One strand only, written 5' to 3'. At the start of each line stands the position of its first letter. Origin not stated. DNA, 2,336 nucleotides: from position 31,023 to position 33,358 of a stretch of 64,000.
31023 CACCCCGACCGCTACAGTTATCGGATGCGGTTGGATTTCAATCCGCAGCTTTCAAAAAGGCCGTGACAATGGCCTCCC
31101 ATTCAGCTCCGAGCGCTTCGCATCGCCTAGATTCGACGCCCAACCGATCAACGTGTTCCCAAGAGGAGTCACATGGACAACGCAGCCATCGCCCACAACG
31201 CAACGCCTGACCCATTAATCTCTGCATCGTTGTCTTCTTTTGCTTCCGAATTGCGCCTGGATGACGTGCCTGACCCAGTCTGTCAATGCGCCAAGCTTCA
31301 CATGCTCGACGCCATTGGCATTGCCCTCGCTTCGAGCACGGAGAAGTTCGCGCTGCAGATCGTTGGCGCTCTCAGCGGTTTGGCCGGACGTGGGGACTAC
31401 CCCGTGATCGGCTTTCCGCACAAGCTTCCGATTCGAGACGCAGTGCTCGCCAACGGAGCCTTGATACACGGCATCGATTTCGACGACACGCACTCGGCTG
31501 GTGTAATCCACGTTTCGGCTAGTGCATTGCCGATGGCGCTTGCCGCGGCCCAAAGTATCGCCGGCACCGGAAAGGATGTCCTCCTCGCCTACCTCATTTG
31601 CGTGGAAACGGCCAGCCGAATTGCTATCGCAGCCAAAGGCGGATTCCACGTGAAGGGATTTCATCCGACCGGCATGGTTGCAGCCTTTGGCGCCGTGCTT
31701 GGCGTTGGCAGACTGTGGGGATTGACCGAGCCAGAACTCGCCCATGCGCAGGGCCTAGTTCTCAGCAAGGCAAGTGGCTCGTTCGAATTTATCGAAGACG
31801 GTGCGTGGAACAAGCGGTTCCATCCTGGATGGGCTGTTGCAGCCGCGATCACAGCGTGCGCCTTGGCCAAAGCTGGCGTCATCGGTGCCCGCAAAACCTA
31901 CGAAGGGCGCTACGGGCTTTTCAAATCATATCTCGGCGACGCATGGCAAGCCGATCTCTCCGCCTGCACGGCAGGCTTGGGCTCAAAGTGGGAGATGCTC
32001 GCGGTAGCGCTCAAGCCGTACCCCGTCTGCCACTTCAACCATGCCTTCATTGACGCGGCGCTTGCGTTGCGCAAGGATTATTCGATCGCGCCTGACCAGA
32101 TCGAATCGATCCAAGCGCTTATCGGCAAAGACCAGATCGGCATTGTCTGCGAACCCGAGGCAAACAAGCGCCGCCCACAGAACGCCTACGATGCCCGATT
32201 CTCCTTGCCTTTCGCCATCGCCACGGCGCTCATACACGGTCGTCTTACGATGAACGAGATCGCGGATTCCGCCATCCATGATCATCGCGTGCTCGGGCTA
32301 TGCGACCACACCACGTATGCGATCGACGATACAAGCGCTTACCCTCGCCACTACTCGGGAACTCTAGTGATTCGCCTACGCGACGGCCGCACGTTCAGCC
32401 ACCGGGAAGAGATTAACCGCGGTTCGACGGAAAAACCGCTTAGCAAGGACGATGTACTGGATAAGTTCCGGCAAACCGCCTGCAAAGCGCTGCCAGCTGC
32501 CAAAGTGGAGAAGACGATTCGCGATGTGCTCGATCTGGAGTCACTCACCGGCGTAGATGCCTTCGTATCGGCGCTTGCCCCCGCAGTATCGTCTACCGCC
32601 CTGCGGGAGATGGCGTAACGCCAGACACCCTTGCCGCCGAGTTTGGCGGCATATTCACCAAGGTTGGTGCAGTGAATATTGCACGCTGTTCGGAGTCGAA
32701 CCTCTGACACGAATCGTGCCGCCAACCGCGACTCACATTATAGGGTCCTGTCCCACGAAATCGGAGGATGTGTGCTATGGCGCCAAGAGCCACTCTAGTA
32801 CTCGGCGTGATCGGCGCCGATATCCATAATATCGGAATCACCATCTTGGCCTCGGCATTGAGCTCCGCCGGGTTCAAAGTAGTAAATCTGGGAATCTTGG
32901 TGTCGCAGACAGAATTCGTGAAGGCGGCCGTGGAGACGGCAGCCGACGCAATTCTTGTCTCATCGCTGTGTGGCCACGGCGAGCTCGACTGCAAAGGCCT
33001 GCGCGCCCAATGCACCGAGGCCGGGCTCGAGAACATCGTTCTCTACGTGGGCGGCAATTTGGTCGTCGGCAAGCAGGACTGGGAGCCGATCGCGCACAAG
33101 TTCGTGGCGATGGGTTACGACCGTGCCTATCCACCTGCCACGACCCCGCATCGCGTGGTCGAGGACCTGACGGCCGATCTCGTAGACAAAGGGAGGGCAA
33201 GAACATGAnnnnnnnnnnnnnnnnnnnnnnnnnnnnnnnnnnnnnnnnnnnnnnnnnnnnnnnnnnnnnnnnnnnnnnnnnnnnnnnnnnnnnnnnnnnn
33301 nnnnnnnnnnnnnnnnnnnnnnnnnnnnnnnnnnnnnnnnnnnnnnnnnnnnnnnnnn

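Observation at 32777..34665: Glutamate-mutase-like B12 enzyme with the catalytic Glu171 position replaced and no methylaspartase partner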

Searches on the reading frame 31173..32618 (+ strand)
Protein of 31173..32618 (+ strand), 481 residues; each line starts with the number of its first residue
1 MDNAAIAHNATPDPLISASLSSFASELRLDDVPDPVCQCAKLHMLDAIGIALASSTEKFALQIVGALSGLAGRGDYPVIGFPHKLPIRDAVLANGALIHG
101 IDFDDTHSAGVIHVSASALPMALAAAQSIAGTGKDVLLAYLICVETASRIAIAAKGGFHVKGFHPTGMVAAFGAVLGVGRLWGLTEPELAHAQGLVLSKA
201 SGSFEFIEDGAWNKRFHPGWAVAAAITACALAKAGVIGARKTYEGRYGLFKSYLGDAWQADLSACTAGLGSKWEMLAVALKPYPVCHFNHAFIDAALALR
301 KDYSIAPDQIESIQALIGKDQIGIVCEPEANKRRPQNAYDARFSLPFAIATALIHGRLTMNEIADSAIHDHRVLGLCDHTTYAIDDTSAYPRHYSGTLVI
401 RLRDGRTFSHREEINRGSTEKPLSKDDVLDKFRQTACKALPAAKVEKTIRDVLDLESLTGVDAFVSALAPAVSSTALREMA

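Call 8: search_protein_families(library=pfam, proteins=[window:31173-32618:+])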
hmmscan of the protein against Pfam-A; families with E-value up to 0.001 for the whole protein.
window:31173-32618:+ (481 aa): 2 families
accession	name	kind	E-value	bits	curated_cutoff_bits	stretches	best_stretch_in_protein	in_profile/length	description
PF03972.19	MmgE_PrpD_N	-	9e-57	192.5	32.1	1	19-256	2-238/244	MmgE/PrpD N-terminal domain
PF19305.4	MmgE_PrpD_C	-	1.6e-37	129.4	32.1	1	283-454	1-172/173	MmgE/PrpD C-terminal domain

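Call 9: search_protein_families(library=ncbifam, proteins=[window:31173-32618:+])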
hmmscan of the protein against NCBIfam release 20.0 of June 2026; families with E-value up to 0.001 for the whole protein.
window:31173-32618:+ (481 aa): 2 families
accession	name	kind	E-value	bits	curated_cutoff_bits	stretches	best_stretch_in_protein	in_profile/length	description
NF042438.1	PrpD_hiGCgrampos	equivalog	1.3e-06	27.3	950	1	74-318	78-319/499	2-methylcitrate dehydratase PrpD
NF006943.0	PRK09425.1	equivalog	8e-05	21.6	575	1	38-405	35-411/480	bifunctional 2-methylcitrate dehydratase/aconitate hydratase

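Call 26: search_solved_structures(query=window:31173-32618:+, max_evalue=0.00001)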
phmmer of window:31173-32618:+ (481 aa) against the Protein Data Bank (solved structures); distinct sequences matched with E-value up to 0.00001: 10.
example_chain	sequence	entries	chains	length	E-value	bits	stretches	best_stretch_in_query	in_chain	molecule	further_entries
7bra_A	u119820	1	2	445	4.4e-34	121.2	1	38-437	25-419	Bacillus subtilis IRG1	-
7e9d_A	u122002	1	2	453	5.6e-33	117.6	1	38-437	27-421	IRG1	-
12vt_A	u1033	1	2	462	5.5e-32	114.3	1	19-462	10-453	Cis-aconitate decarboxylase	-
12vw_A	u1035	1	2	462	5.7e-32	114.3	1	19-462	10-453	Cis-aconitate decarboxylase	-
12ux_A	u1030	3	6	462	7.7e-32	113.8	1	19-462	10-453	Cis-aconitate decarboxylase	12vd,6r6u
7br9_A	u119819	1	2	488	5.4e-31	111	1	19-467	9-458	Cis-aconitate decarboxylase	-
6r6t_A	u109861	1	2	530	7.4e-31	110.6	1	19-467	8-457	Cis-aconitate decarboxylase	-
12vq_A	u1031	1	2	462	7.5e-31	110.6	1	19-462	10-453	Cis-aconitate decarboxylase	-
2hp3_A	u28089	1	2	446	8.5e-30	107.1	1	32-434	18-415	IDS-epimerase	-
2hp0_A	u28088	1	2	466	9.3e-30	107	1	32-434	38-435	IDS-epimerase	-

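Call 48: search_dna_similar(query=window:31173-32618:+, collection=plasmids, mode=protein, max_rows=30)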
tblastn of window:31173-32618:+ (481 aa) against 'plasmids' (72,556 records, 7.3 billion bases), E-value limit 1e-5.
Records with a match: 652; places in all: 947; records where one place covers at least 80% of the query: 505.
Best place of each record, by identity: <60% 652.
By first word of the organism name: Rhizobium 137; Sinorhizobium 86; Agrobacterium 56; Azospirillum 31; Paracoccus 20; Pantoea 19; Leisingera 17; Burkholderia 15; Paraburkholderia 14; Cupriavidus 14; and 89 more.
By predicted mobility (MOB-suite, as given by PLSDB): non-mobilizable 338; conjugative 180; mobilizable 134.
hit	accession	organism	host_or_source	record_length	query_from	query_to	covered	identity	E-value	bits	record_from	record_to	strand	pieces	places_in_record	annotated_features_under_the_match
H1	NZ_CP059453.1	Azospirillum brasilense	Prokaryotes,soil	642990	16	472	95%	50.8%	3e-130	423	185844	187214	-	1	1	MmgE/PrpD family protein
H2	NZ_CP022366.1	Azospirillum sp. TSH58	single cell,paddy soils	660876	16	472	95%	50.7%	2e-130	424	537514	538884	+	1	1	MmgE/PrpD family protein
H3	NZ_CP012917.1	Azospirillum brasilense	Digitaria eriantha,microbe,root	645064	16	472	95%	50.2%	2e-130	424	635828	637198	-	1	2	MmgE/PrpD family protein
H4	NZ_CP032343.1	Azospirillum brasilense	soil sample,Agricultural field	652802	16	472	95%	50.2%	2e-130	424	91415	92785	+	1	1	MmgE/PrpD family protein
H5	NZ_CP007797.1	Azospirillum argentinense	Triticum aestivum L.,Root,wheat ...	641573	16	472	95%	50.2%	7e-130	422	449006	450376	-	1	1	MmgE/PrpD family protein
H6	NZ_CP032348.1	Azospirillum brasilense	soil sample,Agricultural field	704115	16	472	95%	50.0%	3e-130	423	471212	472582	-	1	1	MmgE/PrpD family protein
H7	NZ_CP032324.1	Azospirillum argentinense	soil sample,Agricultural field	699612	16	472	95%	50.0%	1e-129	421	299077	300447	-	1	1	MmgE/PrpD family protein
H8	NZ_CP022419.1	Pseudosulfitobacter pseudonitzschiae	Skeletonema marinoi strain RO5AC,Cell ...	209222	15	469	95%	45.3%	3e-113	374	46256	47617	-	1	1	MmgE/PrpD family protein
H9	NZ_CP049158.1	Caballeronia sp. SBC1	whole organism,soil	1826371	16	458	92%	46.3%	1e-117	387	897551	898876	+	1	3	none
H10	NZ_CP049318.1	Caballeronia sp. SBC2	whole organism,soil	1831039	16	458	92%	46.3%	1e-117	387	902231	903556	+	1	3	none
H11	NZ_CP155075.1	Paraburkholderia sp. PREW-6R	single cell,Phlox subulata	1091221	2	453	94%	40.0%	1e-85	294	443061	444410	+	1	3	none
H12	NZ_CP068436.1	Cupriavidus necator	heavy metal containmented soil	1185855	12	469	95%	38.3%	8e-86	295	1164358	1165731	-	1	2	none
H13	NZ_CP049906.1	Diaphorobacter sp. HDW4B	single bacterial strain,Hydrophilus ...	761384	1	468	97%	36.4%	1e-79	277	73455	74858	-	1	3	MmgE/PrpD family protein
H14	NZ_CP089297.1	Methylobacterium currus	Solanum lycopersicum,single cell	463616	16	476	96%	36.1%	1e-50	193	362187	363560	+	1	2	MmgE/PrpD family protein | dihydroorotase family protein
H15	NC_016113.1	Streptantibioticus cattleyicolor NRRL 8057 = DSM 46488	-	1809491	8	480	98%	34.7%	7e-51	193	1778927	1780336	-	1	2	none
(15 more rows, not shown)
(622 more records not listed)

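Call 51: get_annotated_region(hit=H12, flank=8000)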
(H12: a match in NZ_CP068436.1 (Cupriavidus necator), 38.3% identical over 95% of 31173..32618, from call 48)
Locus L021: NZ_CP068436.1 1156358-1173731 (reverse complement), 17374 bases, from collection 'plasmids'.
description: Cupriavidus necator strain C39. plasmid p1, complete sequence
organism: Cupriavidus necator (NCBI taxid 106590)
taxonomy: Bacteria; Pseudomonadota; Betaproteobacteria; Burkholderiales; Burkholderiaceae; Cupriavidus; Cupriavidus necator
host: -; source: heavy metal containmented soil; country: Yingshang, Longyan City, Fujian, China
typing (MOB-suite, as given by PLSDB): non-mobilizable; replicon IncP
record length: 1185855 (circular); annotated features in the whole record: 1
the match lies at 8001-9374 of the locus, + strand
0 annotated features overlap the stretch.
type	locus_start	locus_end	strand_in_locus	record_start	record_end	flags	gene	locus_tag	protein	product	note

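Call 97: find_related_loci(query=window:31173-32618:+, collection=metagenome_contigs, flank=7000)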
Query window:31173-32618:+ (481 aa) in metagenome_contigs; peptide patterns used: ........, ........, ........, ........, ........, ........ (x = any residue, [..] = any of these).
208 stretches matched a pattern; 92 encode a relative of the query (tblastn E <= 1e-3); the best 80 are kept; 80 distinct loci.
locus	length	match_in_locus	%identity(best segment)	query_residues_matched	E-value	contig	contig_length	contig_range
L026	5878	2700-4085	81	9-470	0e+0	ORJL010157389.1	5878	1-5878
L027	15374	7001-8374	82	13-470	0e+0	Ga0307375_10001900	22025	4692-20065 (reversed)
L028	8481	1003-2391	71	7-470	0e+0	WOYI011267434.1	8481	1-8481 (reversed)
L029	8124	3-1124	84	97-470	0e+0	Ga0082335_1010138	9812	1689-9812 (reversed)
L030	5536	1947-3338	68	6-469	0e+0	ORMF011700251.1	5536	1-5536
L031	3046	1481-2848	56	13-468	1e-177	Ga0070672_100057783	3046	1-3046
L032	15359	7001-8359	54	16-468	7e-157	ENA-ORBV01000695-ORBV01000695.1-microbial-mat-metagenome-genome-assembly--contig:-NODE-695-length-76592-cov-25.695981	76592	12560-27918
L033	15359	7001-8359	54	16-468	7e-157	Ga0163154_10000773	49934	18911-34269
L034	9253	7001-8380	47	10-468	8e-146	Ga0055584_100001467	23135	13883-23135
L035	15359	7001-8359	48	16-468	2e-144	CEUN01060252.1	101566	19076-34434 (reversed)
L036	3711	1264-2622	48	16-468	9e-149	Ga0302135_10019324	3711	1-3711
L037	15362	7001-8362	48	15-468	2e-143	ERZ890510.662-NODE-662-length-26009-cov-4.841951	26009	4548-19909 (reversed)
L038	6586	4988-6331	52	20-473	3e-143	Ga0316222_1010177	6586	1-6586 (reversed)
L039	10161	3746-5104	51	17-469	3e-142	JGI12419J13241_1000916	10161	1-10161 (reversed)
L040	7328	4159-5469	52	16-449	1e-140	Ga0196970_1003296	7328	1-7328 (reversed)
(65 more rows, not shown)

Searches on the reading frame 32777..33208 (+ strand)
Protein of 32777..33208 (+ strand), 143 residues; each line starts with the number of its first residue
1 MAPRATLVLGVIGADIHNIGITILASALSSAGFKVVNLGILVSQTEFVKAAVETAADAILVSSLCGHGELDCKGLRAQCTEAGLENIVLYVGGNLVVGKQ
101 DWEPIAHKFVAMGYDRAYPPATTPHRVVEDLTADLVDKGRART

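Call 8: search_protein_families(library=pfam, proteins=[window:32777-33208:+])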
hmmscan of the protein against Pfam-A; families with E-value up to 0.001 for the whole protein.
window:32777-33208:+ (143 aa): 1 family
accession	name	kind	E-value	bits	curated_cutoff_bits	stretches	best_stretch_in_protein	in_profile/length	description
PF02310.24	B12-binding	-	1.8e-15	57.3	32.1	1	6-115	2-113/121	B12 binding domain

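Call 9: search_protein_families(library=ncbifam, proteins=[window:32777-33208:+])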
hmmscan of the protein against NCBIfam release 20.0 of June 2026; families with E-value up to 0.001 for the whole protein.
window:32777-33208:+ (143 aa): 15 families
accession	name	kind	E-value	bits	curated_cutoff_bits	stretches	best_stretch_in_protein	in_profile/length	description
NF002612.0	PRK02261.1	equivalog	4.9e-59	198.1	110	1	5-139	4-138/148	methylaspartate mutase subunit S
TIGR01501.1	MthylAspMutase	equivalog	1e-55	187.2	135.8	1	5-135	2-132/134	methylaspartate mutase subunit S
TIGR00640.1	acid_CoA_mut_C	subfamily_domain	4.9e-13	49.2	57.45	1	6-135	4-127/132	methylmalonyl-CoA mutase C-terminal domain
TIGR02370.1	pyl_corrinoid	subfamily_domain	2.5e-12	46.6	215.3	1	6-102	86-181/197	methyltransferase cognate corrinoid protein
NF047996.1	corrin_MtgC_2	exception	3.2e-11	43.1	370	1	4-96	89-182/212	glycine betaine-specific corrinoid protein MtgC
NF006944.0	PRK09426.1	equivalog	5.7e-11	41.1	876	1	7-137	592-716/721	methylmalonyl-CoA mutase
NF041607.1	dimeth_corrin_MtbC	equivalog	3.6e-10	39.7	350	1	4-95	82-174/203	dimethylamine corrinoid protein MtbC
NF040743.1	ornith_mutase_E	equivalog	1.1e-09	36.9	800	1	7-97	598-696/730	D-ornithine 4,5-aminomutase subunit OraE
NF047995.1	corrinoid_MtgC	exception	2.2e-09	37.1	310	1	5-67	93-155/215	glycine betaine-specific corrinoid protein MtgC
NF052385.1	Lys_5_6_beta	equivalog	6.9e-08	32.5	280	1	31-136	137-238/241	lysine 5,6-aminomutase subunit beta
TIGR02082.1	metH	equivalog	9.2e-08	30.2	1010.85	1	5-84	734-813/1182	methionine synthase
NF007024.0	PRK09490.1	equivalog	2.5e-07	28.9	1497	1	4-66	751-813/1234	methionine synthase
NF040655.1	MtaC_Meth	equivalog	6.3e-07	28.7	420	1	4-93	119-207/253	methanol--corrinoid protein MtaC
NF045497.1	IsobCoAmut_IcmF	equivalog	1.6e-06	26.2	1500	1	15-111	13-109/1076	fused isobutyryl-CoA mutase/GTPase IcmF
NF040669.1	MtaC2_Meth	equivalog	9.1e-05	21.9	450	1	4-96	126-218/267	methanol--corrinoid protein MtaC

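Call 11: search_solved_structures(query=window:32777-33208:+, show_alignments=2)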
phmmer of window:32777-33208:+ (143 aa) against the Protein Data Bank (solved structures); distinct sequences matched with E-value up to 0.001: 27.
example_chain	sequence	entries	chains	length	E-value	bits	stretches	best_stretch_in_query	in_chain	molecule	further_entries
1i9c_A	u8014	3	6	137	2.1e-48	167.1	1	4-135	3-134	GLUTAMATE MUTASE | Glutamate mutase sigma subunit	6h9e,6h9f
1cb7_A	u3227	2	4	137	5.7e-48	165.7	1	4-135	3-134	PROTEIN (GLUTAMATE MUTASE)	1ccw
1b1a_A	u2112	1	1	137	1.1e-47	164.8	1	4-135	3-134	GLUTAMATE MUTASE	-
1be1_A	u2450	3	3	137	4.5e-47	162.8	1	4-132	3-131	GLUTAMATE MUTASE | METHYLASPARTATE MUTASE S CHAIN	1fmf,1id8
2yxb_A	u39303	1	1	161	7.2e-09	39.1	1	7-131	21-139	Coenzyme B12-dependent mutase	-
7xcn_M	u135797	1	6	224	7.4e-09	39.1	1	5-103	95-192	Trimethylamine methyltransferase corrinoid protein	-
1y80_A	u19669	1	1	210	4.1e-08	36.7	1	6-95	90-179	Predicted cobalamin binding protein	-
8dpb_C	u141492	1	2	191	2.8e-06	30.7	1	5-128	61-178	Methylmalonyl-CoA mutase, alpha subunit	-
8ssd_A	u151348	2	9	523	1.5e-05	28.3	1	4-66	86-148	Methionine synthase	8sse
9cbq_A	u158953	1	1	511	2e-05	28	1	4-65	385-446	Methionine synthase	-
9cbp_A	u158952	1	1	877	2.1e-05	27.9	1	4-65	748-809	Methionine synthase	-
8ssc_A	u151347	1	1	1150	3.4e-05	27.2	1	4-65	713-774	Methionine synthase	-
9q1a_A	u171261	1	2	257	5.5e-05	26.5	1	7-136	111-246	D-lysine 5,6-aminomutase beta subunit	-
8t0v_C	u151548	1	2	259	5.6e-05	26.5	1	7-136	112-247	D-lysine 5,6-aminomutase beta subunit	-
1e1c_A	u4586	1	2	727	5.7e-05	26.5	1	5-107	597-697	METHYLMALONYL-COA MUTASE ALPHA CHAIN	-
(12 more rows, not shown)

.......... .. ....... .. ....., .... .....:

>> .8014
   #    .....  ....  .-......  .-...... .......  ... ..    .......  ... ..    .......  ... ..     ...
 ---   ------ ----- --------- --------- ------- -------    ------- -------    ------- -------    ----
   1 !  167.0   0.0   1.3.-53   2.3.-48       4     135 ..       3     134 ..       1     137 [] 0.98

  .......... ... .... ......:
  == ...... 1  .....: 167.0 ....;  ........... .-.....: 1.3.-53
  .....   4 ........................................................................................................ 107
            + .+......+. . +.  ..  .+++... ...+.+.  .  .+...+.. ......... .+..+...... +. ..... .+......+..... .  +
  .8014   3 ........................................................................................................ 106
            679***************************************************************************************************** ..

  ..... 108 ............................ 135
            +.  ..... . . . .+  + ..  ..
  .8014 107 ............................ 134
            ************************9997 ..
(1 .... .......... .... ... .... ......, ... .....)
